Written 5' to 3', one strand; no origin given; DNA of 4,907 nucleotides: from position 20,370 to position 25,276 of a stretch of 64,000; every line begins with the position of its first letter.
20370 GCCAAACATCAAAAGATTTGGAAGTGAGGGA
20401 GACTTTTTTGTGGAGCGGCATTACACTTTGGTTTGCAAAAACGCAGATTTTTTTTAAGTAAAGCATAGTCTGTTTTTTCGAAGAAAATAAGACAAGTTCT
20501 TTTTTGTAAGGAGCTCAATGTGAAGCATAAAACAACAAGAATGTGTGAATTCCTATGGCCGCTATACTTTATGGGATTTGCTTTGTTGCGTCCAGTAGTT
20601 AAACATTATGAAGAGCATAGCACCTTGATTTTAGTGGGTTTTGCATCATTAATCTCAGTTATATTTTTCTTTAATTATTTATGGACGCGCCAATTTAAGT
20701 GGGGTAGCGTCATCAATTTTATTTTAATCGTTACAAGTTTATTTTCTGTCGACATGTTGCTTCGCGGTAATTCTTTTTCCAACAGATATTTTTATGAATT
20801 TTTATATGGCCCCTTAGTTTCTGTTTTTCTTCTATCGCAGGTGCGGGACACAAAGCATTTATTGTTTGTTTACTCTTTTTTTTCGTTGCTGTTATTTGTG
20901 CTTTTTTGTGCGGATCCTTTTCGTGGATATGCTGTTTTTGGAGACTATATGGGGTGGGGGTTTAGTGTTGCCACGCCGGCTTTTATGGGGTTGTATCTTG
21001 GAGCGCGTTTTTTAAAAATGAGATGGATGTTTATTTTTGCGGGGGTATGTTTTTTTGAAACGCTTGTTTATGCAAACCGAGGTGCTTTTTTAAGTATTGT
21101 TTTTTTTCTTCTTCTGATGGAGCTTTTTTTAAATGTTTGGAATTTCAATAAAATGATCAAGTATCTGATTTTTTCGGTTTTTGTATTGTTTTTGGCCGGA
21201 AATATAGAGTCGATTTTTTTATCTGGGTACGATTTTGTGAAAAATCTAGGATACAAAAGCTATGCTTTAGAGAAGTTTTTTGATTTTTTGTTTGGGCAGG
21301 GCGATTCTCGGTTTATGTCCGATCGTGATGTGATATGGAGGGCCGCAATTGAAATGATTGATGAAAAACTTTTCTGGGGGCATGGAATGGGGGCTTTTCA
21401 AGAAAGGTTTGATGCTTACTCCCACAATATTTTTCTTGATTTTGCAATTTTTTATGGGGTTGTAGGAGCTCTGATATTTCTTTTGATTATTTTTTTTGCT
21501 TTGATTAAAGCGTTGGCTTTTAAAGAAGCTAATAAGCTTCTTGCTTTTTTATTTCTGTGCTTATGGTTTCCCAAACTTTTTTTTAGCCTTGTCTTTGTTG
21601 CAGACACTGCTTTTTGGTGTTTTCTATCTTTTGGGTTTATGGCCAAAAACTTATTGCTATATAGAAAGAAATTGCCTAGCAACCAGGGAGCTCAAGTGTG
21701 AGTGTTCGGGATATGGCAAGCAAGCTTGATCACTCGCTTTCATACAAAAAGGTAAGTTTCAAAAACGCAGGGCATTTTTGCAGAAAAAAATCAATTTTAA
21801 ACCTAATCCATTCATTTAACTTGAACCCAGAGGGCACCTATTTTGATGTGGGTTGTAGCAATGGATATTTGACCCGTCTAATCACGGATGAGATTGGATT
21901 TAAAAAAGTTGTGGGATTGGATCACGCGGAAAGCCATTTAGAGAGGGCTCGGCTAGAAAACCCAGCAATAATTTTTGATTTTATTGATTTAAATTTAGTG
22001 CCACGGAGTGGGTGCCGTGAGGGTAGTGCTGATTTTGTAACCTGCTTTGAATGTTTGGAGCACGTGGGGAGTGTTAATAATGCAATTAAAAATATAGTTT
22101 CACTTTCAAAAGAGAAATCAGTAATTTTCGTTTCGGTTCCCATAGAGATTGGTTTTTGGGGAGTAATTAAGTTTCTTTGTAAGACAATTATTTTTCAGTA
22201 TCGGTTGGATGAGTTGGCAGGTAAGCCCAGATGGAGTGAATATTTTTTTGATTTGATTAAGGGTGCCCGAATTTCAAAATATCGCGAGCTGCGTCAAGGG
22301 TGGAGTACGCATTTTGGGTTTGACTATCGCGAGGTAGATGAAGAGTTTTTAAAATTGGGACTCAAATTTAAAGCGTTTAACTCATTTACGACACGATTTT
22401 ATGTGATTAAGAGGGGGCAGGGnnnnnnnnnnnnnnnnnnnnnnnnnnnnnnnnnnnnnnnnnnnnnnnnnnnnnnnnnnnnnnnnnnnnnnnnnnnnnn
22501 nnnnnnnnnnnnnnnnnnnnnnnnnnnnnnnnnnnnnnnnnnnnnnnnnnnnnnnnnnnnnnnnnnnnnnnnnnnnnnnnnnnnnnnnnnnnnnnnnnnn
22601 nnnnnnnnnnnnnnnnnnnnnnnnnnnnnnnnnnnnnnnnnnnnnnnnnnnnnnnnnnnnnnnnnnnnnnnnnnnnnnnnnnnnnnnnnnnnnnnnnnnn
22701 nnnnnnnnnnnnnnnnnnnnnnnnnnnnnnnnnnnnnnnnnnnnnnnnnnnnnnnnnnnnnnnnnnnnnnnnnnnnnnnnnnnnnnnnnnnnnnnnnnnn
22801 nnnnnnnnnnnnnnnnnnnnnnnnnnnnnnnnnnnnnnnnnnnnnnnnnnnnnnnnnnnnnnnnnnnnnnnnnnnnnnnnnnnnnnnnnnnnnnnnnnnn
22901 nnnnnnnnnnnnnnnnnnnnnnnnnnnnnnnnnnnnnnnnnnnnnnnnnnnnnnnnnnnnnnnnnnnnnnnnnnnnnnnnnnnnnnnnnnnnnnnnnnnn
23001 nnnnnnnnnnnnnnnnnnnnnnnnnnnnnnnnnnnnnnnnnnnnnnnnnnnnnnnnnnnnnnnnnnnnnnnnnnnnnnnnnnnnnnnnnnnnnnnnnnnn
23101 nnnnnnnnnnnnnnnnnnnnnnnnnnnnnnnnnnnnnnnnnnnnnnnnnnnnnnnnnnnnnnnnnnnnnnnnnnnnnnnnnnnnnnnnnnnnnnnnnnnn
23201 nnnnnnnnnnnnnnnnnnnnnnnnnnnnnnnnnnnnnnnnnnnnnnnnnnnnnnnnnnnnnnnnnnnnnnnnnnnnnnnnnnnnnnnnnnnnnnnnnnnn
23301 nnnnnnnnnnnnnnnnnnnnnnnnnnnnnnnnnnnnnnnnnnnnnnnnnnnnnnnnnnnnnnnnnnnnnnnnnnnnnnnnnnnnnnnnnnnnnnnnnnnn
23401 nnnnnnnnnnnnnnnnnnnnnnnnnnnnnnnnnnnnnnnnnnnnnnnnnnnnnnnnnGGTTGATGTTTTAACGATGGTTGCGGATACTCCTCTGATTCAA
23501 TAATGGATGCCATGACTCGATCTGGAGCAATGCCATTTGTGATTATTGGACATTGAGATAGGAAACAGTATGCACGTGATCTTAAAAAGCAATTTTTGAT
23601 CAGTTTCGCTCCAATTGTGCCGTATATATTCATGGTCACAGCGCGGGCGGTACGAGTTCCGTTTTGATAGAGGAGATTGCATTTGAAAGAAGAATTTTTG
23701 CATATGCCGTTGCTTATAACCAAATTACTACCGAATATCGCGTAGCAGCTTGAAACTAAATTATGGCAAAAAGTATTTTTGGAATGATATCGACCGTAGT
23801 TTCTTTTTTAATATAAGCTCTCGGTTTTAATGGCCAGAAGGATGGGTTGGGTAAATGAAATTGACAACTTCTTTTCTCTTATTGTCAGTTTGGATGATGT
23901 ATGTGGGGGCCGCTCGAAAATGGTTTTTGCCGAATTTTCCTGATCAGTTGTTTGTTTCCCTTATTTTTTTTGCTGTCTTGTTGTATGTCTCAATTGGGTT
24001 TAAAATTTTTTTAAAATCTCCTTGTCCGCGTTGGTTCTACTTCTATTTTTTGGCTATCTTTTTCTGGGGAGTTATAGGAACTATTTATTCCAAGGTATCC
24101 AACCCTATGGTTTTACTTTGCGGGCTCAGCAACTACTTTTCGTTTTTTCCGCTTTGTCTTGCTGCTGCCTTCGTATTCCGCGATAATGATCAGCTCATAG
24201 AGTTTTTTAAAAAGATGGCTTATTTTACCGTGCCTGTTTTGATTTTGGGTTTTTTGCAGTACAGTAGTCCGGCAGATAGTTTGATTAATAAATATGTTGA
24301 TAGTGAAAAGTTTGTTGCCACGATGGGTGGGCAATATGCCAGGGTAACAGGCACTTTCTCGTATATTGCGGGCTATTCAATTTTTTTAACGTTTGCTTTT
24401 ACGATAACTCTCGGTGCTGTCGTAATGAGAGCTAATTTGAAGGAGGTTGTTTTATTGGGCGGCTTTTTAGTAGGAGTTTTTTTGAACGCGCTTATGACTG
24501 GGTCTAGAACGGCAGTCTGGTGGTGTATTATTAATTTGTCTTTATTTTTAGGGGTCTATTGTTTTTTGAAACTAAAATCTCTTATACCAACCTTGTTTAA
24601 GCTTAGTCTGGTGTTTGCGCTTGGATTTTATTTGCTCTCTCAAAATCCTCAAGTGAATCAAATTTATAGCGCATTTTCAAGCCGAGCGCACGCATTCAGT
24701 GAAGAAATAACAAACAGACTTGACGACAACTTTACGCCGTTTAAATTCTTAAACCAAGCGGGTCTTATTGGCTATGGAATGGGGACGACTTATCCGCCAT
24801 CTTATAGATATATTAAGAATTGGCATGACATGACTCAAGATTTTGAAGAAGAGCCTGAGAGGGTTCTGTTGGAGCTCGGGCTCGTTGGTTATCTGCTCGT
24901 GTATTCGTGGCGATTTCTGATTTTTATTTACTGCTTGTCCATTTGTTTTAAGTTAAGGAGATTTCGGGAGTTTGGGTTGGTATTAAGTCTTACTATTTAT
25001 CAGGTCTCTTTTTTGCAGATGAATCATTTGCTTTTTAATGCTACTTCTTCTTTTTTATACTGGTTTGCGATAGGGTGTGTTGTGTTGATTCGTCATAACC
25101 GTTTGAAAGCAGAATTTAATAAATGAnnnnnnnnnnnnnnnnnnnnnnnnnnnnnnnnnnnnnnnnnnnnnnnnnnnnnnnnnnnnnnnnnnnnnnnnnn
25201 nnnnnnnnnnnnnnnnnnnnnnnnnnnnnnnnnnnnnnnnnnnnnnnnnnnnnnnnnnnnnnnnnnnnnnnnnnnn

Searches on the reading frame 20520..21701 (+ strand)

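Call 17: search_protein_families(library=pfam, proteins=[window:20520-21701:+], max_evalue=0.001)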
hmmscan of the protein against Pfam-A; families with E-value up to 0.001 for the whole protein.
window:20520-21701:+ (393 aa): 1 family
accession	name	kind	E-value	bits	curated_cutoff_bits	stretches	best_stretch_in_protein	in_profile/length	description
PF04932.20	Wzy_C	-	8.2e-10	39.1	31.7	1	187-321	16-149/149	O-Antigen ligase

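Call 85: search_protein_families(library=ncbifam, proteins=[window:20520-21701:+], max_evalue=0.0001)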
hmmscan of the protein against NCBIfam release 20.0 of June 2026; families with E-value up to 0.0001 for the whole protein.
window:20520-21701:+ (393 aa): 0 families

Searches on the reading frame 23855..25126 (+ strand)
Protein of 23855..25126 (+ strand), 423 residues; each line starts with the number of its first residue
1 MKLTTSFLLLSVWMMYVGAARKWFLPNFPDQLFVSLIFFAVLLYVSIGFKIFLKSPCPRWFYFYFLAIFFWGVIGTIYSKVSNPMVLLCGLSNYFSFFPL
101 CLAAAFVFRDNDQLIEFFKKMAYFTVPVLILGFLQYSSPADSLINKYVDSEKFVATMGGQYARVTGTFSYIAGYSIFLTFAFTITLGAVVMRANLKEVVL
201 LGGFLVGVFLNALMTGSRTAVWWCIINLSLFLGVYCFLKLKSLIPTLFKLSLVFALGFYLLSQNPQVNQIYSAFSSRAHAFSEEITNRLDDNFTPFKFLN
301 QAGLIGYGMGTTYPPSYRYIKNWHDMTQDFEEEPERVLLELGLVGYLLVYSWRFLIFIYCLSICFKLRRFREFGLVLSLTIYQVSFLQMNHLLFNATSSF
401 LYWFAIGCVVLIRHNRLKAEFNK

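Call 17: search_protein_families(library=pfam, proteins=[window:23855-25126:+], max_evalue=0.001)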
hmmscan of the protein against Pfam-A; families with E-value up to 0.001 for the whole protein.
window:23855-25126:+ (423 aa): 1 family
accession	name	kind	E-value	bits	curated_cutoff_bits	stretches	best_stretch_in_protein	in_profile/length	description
PF04932.20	Wzy_C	-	7.2e-06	26.3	31.7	1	205-349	3-148/149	O-Antigen ligase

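Call 85: search_protein_families(library=ncbifam, proteins=[window:23855-25126:+], max_evalue=0.0001)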
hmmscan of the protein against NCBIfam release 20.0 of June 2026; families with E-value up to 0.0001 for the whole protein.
window:23855-25126:+ (423 aa): 0 families
